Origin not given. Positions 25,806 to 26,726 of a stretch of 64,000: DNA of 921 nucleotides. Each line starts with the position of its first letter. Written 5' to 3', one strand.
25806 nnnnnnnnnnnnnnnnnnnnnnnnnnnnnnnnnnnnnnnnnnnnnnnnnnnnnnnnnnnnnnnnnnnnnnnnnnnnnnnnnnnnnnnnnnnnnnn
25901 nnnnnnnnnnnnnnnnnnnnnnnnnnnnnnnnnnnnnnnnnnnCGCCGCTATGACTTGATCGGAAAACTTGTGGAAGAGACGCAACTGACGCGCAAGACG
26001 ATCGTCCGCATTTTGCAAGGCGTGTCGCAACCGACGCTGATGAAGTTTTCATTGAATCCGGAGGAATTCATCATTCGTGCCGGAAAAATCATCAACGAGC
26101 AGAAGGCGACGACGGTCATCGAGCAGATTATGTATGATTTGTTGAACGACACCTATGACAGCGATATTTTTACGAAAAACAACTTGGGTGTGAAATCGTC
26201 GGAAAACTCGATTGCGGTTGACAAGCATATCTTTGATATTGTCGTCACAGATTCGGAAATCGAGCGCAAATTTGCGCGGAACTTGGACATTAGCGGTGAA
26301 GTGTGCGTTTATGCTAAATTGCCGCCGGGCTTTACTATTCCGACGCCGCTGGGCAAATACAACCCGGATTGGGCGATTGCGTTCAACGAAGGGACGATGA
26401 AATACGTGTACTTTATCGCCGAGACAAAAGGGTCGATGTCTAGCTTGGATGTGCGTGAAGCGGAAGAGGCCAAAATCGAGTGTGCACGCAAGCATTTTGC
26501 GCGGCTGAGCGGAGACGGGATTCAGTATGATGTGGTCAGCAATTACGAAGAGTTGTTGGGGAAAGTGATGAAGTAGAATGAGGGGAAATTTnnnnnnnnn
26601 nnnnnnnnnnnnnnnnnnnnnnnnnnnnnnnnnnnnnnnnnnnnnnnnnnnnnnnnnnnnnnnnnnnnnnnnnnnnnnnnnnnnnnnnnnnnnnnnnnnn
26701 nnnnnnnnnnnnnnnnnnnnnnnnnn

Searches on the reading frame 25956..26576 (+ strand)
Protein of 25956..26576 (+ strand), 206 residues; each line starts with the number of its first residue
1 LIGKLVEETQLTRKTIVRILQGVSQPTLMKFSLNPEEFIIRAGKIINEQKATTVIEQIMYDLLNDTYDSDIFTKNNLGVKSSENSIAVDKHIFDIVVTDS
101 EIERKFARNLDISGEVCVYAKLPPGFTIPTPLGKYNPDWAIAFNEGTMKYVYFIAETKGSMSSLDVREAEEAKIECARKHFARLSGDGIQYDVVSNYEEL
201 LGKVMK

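Call 8: search_protein_families(library=pfam, proteins=[window:25956-26576:+], max_evalue=0.001)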
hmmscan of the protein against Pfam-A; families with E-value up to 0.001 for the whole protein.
window:25956-26576:+ (206 aa): 1 family
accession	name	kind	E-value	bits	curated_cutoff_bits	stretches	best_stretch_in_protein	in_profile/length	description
PF19778.5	RE_endonuc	-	1.1e-34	119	23.4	1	90-196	2-107/108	Endonuclease domain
